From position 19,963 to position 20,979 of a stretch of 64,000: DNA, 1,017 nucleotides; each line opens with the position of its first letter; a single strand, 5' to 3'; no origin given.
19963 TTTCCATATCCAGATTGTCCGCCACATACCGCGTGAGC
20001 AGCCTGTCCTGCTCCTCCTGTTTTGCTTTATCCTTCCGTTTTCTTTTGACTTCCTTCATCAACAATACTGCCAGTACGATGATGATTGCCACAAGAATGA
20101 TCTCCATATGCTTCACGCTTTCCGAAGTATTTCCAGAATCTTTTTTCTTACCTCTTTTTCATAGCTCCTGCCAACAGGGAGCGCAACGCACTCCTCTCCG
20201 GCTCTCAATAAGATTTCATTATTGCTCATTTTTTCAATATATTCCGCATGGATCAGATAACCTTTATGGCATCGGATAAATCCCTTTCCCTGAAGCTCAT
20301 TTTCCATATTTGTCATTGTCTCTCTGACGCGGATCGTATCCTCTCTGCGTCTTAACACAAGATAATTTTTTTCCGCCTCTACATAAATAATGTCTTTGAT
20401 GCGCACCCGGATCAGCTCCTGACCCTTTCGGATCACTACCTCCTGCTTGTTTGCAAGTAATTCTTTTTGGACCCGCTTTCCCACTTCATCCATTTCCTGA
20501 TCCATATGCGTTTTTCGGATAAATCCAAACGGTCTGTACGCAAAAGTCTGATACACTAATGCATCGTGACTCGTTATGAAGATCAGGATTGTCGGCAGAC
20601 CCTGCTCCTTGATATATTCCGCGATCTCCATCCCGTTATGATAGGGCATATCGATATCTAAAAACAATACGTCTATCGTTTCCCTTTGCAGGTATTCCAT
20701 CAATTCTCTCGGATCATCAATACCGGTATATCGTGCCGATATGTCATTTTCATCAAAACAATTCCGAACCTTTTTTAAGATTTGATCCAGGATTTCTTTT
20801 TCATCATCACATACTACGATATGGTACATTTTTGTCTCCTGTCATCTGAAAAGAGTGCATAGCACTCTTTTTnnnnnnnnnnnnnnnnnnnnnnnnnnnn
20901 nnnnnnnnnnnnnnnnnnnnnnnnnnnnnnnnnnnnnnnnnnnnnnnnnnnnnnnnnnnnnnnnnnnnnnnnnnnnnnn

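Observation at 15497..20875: Six-gene LytTR two-component + ABC-2 transporter cassette bracketed by identical 27-nt hairpin repeats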

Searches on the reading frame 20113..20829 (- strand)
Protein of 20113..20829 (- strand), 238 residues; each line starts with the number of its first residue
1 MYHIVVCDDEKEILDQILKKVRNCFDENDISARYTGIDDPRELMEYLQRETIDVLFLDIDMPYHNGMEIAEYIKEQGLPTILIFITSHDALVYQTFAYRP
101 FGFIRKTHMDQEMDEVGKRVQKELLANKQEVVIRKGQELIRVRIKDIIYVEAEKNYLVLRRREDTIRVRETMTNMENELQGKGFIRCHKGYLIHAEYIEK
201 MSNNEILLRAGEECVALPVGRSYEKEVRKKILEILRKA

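Call 6: search_protein_families(library=pfam, proteins=[window:20113-20829:-])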
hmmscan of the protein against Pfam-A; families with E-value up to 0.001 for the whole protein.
window:20113-20829:- (238 aa): 3 families
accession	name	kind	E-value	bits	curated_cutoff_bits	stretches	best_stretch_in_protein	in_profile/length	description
PF04397.21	LytTR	-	4.6e-19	68.9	22.6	1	138-231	2-97/98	LytTr DNA-binding domain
PF00072.30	Response_reg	-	1.3e-13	51.6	30.2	1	4-112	1-105/111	Response regulator receiver domain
PF20274.4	cREC_REC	-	2.9e-05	25.1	27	1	24-88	11-74/88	Cyclic-phosphate processing Receiver domain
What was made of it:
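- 20113..20829 (-): LytTR-family response regulator (238 aa). Pfam Response_reg + LytTR (call 6).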

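Call 27: find_homologous_proteins(query=window:20113-20829:-, max_evalue=1e-30)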
Query window:20113-20829:- (238 aa): 534 proteins with E <= 1e-30 among 902 candidates; the best 120 are listed.
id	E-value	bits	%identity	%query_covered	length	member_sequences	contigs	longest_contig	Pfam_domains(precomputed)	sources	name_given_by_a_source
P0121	2.7e-143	493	95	100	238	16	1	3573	PF04397.22,PF00072.31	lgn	-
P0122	5.1e-142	489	95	100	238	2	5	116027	PF04397.22,PF00072.31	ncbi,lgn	-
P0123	8.0e-140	482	94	100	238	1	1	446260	PF04397.22,PF00072.31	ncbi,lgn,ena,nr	ncbi:MAG: response regulator transcription factor [Lachnospiraceae bacterium]|nr:response regulator 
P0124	1.4e-138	478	94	100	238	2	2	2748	PF04397.22,PF00072.31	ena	-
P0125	3.0e-122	424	81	99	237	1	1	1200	PF04397.22,PF00072.31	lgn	-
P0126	1.6e-121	422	81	99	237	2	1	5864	PF04397.22,PF00072.31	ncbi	-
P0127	1.3e-120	419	80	99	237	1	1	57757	PF04397.22,PF00072.31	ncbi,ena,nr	ncbi:MAG: response regulator transcription factor [Lachnospiraceae bacterium]|nr:response regulator 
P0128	7.1e-120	417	80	99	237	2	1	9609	PF04397.22,PF00072.31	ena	-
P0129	8.0e-120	416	79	99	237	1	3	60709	PF04397.22,PF00072.31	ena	-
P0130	1.1e-119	416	78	100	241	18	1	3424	PF04397.22,PF00072.31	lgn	-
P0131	2.7e-119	415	80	99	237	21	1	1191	PF04397.22,PF00072.31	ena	-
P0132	3.1e-119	415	78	99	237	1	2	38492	PF04397.22,PF00072.31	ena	-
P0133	3.6e-119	414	78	99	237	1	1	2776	PF04397.22,PF00072.31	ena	-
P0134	4.2e-119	414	79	99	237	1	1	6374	PF20274.5,PF04397.22,PF00072.31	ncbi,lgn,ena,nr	ncbi:MAG: response regulator transcription factor [Lachnospiraceae bacterium]|nr:response regulator 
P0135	5.5e-119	414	78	99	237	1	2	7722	PF04397.22,PF00072.31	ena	-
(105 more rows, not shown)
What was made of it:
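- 20113..20829 (-): It is 94-95% identical to the GH53-linked orthologues P0121-P0124 (call 27).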

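Call 28: find_encoding_contigs(protein=P0123, flank=10000, max_places=4)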
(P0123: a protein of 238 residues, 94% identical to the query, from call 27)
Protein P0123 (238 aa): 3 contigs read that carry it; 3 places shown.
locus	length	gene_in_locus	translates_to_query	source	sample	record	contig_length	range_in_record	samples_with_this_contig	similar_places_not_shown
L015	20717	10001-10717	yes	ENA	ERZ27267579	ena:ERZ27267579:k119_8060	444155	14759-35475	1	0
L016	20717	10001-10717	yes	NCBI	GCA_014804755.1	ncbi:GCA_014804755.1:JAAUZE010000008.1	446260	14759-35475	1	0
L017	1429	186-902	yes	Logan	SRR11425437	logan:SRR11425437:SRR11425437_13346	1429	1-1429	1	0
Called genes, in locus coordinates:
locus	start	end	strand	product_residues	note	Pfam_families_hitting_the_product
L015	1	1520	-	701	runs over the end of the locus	PF00150:Cellulase (weak), PF07745:Glyco_hydro_53, PF07532:Big_4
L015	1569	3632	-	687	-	PF02449:Glyco_hydro_42, PF08532:Glyco_hydro_42M, PF08533:Glyco_hydro_42C (faint)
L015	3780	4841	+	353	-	PF04552:Sigma54_DBD (weak), PF01381:HTH_3 (weak), PF00356:LacI, PF00532:Peripla_BP_1, PF13377:Peripla_BP_3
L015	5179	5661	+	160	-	PF13958:ToxN_toxin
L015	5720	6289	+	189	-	PF01613:Flavin_Reduct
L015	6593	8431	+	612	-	-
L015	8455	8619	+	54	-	-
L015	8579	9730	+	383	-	PF07745:Glyco_hydro_53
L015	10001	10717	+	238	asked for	PF00072:Response_reg, PF04397:LytTR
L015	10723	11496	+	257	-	PF14501:HATPase_c_5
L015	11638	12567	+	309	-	PF00005:ABC_tran, PF13304:AAA_21 (faint)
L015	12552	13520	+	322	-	PF00005:ABC_tran, PF13304:AAA_21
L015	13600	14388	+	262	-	PF06182:ABC2_membrane_6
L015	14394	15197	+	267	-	PF06182:ABC2_membrane_6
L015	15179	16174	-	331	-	-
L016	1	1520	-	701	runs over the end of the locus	PF00150:Cellulase (weak), PF07745:Glyco_hydro_53, PF07532:Big_4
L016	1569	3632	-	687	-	PF02449:Glyco_hydro_42, PF08532:Glyco_hydro_42M, PF08533:Glyco_hydro_42C (faint)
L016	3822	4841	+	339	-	PF01381:HTH_3 (weak), PF00356:LacI, PF00532:Peripla_BP_1, PF13377:Peripla_BP_3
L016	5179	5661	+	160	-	PF13958:ToxN_toxin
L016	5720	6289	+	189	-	PF01613:Flavin_Reduct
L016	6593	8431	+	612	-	-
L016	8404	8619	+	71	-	-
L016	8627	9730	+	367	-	PF07745:Glyco_hydro_53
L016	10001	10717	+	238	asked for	PF00072:Response_reg, PF04397:LytTR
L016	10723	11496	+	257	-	PF14501:HATPase_c_5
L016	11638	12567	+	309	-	PF00005:ABC_tran, PF13304:AAA_21 (faint)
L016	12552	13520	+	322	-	PF00005:ABC_tran, PF13304:AAA_21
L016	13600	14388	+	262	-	PF06182:ABC2_membrane_6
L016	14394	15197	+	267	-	PF06182:ABC2_membrane_6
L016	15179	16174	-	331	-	-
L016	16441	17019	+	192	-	PF00440:TetR_N (weak), PF14278:TetR_C_8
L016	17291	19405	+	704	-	PF03176:MMPL, PF00873:ACR_tran (weak)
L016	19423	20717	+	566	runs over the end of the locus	-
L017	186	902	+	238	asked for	PF00072:Response_reg, PF04397:LytTR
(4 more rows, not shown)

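Call 29: find_encoding_contigs(protein=P0122, flank=10000, max_places=6)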
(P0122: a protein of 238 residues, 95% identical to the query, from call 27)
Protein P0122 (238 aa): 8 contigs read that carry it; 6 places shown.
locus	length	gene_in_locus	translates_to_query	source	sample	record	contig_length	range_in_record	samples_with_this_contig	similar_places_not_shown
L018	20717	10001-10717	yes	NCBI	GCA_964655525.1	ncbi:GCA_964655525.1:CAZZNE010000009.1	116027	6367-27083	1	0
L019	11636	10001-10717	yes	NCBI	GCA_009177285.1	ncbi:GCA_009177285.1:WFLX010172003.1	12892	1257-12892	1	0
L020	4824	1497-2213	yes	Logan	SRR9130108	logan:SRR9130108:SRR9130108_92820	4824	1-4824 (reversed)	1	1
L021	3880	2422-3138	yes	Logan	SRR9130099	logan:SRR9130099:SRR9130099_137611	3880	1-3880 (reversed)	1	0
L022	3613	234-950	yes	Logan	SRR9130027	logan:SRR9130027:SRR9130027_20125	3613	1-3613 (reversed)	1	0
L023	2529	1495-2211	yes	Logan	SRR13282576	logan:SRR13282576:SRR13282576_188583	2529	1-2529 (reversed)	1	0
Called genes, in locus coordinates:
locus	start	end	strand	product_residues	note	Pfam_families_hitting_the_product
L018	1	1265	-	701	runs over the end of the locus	PF00150:Cellulase (weak), PF07745:Glyco_hydro_53, PF07532:Big_4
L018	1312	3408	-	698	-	PF02449:Glyco_hydro_42, PF08532:Glyco_hydro_42M, PF08533:Glyco_hydro_42C (weak)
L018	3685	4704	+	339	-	PF01381:HTH_3 (weak), PF00356:LacI, PF00532:Peripla_BP_1, PF13377:Peripla_BP_3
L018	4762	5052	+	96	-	-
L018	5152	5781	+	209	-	PF13489:Methyltransf_23, PF13847:Methyltransf_31, PF08241:Methyltransf_11, PF08242:Methyltransf_12, PF13649:Methyltransf_25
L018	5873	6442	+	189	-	PF01613:Flavin_Reduct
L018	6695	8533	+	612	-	-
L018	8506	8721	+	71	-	-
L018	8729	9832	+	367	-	PF07745:Glyco_hydro_53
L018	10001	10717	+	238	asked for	PF00072:Response_reg, PF04397:LytTR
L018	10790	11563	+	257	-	PF14501:HATPase_c_5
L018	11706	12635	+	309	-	PF02463:SMC_N (weak), PF00005:ABC_tran, PF13304:AAA_21 (faint)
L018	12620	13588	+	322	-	PF00005:ABC_tran, PF13304:AAA_21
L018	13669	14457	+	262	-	PF06182:ABC2_membrane_6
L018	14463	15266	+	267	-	PF06182:ABC2_membrane_6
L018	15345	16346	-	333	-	-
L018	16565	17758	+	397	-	PF06224:AlkZ-like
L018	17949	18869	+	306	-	PF08220:HTH_DeoR (weak), PF08279:HTH_11, PF19187:HTH_PafC, PF13280:WYL, PF25583:WCX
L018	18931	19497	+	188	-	PF13302:Acetyltransf_3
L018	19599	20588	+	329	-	PF00356:LacI, PF00532:Peripla_BP_1, PF13407:Peripla_BP_4, PF13377:Peripla_BP_3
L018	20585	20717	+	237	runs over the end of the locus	-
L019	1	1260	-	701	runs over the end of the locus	-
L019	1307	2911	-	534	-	-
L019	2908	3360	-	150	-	-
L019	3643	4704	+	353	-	PF04552:Sigma54_DBD (weak), PF01381:HTH_3 (weak), PF00356:LacI, PF00532:Peripla_BP_1, PF13377:Peripla_BP_3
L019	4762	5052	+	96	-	-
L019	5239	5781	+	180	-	PF13489:Methyltransf_23, PF13847:Methyltransf_31, PF08241:Methyltransf_11, PF08242:Methyltransf_12, PF13649:Methyltransf_25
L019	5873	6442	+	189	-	PF01613:Flavin_Reduct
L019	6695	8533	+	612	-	-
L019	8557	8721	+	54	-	-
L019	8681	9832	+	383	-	PF07745:Glyco_hydro_53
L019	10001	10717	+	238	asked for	PF00072:Response_reg, PF04397:LytTR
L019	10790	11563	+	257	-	PF14501:HATPase_c_5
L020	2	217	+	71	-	?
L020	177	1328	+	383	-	PF07745:Glyco_hydro_53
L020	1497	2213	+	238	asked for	PF00072:Response_reg, PF04397:LytTR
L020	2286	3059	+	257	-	PF14501:HATPase_c_5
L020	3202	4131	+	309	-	PF02463:SMC_N (weak), PF00005:ABC_tran, PF13304:AAA_21 (faint)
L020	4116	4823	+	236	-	?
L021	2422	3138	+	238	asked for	PF00072:Response_reg, PF04397:LytTR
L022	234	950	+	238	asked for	PF00072:Response_reg, PF04397:LytTR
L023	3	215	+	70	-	?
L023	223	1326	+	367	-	PF07745:Glyco_hydro_53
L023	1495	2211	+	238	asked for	PF00072:Response_reg, PF04397:LytTR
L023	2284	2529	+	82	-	?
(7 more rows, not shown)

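Call 37: find_encoding_contigs(protein=P0127, flank=10000, max_places=2)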
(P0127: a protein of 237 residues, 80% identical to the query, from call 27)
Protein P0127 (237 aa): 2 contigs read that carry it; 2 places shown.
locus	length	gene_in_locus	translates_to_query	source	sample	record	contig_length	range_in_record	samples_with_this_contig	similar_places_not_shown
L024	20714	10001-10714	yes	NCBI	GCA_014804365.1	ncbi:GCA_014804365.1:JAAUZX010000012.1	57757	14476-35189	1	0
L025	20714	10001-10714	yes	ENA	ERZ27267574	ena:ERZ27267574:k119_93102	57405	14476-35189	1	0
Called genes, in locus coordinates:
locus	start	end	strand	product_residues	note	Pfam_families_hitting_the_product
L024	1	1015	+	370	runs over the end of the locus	-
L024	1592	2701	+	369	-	PF01139:RtcB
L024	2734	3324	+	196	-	PF00472:RF-1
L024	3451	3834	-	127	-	-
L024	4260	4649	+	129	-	PF00149:Metallophos, PF12850:Metallophos_2, PF06874:FBPase_2 (weak)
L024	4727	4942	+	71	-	-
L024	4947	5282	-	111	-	PF13744:HTH_37 (weak), PF12844:HTH_19, PF13560:HTH_31, PF01381:HTH_3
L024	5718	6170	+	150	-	-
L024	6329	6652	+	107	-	-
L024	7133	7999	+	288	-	-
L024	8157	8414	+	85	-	PF12116:SpoIIID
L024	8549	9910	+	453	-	PF01554:MatE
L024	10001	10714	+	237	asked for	PF00072:Response_reg, PF04397:LytTR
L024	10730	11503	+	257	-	PF02518:HATPase_c (weak), PF14501:HATPase_c_5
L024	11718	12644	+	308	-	PF00005:ABC_tran, PF13304:AAA_21 (faint)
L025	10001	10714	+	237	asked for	PF00072:Response_reg, PF04397:LytTR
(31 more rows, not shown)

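Call 38: find_encoding_contigs(protein=P0129, flank=10000, max_places=3)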
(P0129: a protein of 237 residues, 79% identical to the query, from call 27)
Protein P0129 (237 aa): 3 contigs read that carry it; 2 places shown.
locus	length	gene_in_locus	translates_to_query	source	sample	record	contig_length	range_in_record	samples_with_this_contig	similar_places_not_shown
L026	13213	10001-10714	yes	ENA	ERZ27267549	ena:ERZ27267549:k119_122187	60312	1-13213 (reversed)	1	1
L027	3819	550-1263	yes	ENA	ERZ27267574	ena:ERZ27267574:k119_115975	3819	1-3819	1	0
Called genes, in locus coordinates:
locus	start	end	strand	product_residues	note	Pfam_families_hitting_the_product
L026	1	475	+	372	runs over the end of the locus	-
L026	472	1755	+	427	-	-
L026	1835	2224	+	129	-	-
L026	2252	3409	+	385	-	PF13679:Methyltransf_32, PF13847:Methyltransf_31, PF13649:Methyltransf_25 (weak)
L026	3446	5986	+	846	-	-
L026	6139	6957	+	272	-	PF01381:HTH_3, PF12844:HTH_19, PF13443:HTH_26 (weak), PF13560:HTH_31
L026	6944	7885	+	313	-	PF13349:DUF4097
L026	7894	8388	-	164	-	PF06177:QueT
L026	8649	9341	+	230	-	PF00929:RNase_T, PF01396:Zn_ribbon_Top1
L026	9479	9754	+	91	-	PF12116:SpoIIID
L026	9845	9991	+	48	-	-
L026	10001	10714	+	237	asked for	PF00072:Response_reg, PF04397:LytTR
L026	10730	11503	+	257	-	PF14501:HATPase_c_5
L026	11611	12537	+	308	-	PF00005:ABC_tran, PF13304:AAA_21 (faint)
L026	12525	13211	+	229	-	?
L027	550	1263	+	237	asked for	PF00072:Response_reg, PF04397:LytTR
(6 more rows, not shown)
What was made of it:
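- The cassette sits in a third genomic context in relatives at about 80% identity (calls 37, 38).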

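Call 45: find_related_loci(query=window:20113-20829:-, collection=metagenome_contigs, flank=8000)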
Query window:20113-20829:- (238 aa) in metagenome_contigs; peptide patterns used: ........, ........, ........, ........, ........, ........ (x = any residue, [..] = any of these).
75 stretches matched a pattern; 6 encode a relative of the query (tblastn E <= 1e-3); 6 distinct loci.
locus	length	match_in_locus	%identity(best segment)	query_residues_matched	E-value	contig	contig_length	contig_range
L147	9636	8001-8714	95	1-238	7e-151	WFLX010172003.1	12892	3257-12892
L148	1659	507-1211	79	1-235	8e-134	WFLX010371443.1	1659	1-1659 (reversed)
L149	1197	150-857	78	1-236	9e-136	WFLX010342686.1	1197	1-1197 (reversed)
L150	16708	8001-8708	62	1-236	1e-96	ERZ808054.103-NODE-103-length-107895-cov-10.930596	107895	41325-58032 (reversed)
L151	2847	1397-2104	60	1-236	6e-99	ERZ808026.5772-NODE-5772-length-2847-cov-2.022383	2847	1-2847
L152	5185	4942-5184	74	1-81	4e-35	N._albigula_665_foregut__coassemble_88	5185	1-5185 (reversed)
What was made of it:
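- Tried and rejected: The metagenome scan with the regulator gave only six loci and no new arrangement (call 45).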

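Call 46: search_protein_families(library=ncbifam, proteins=[window:20113-20829:-], max_evalue=0.00001)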
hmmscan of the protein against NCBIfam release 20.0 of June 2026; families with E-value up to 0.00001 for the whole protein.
window:20113-20829:- (238 aa): 8 families
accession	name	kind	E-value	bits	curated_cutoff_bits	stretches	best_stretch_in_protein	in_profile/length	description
NF008677.0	PRK11697.1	equivalog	5.1e-17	62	246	1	1-231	1-235/238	two-component system response regulator BtsR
NF010684.1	PRK14084.1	equivalog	3.5e-16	59.7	375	1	41-130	36-125/254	response regulator transcription factor LytR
NF046049.1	quorum_RR_AgrA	equivalog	5.1e-12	45.8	400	1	3-215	2-229/238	quorum-sensing response regulator AgrA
NF052445.1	RespRegMctR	equivalog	1.8e-06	27.6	300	1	4-106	4-104/205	two-component system response regulator MctR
NF040534.1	resp_reg_YycF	equivalog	4.4e-06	26.1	340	1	3-167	2-155/231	response regulator YycF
NF033120.0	vanR_FM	exception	4.7e-06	26.4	460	1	3-84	5-81/231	vancomycin resistance response regulator transcription factor, VanR-F/VanR-M family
NF008034.0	PRK10766.1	equivalog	6.7e-06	25.8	275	0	2-83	3-78/231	two-component system response regulator TorR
NF033117.2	vanR_ACDEGLN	exception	7.1e-06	25.8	350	1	4-83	1-74/226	VanR-ABDEGLN family response regulator transcription factor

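Call 49: find_encoding_contigs(protein=P0121, flank=10000, max_places=8)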
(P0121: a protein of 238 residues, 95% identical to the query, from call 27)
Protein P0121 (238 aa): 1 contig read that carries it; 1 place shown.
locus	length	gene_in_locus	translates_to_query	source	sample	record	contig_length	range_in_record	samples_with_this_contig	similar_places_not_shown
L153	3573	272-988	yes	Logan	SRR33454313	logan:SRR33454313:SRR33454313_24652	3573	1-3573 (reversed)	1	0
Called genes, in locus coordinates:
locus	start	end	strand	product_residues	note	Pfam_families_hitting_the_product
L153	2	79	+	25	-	?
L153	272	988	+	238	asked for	PF00072:Response_reg, PF04397:LytTR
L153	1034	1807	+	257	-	PF14501:HATPase_c_5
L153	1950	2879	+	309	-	PF00005:ABC_tran, PF13304:AAA_21 (faint)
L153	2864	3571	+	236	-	?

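Call 50: find_encoding_contigs(protein=P0124, flank=10000, max_places=6)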
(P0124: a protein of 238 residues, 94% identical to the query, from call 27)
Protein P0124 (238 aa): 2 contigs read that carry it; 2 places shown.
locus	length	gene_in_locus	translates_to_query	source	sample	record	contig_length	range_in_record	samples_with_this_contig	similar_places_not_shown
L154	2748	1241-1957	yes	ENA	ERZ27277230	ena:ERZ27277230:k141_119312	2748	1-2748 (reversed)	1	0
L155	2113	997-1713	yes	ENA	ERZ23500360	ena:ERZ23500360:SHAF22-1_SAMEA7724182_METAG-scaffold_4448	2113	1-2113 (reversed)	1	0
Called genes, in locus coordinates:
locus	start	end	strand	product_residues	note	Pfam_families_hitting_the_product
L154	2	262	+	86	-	?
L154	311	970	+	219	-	PF07745:Glyco_hydro_53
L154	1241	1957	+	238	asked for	PF00072:Response_reg, PF04397:LytTR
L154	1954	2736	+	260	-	PF14501:HATPase_c_5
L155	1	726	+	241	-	?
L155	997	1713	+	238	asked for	PF00072:Response_reg, PF04397:LytTR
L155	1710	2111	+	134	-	?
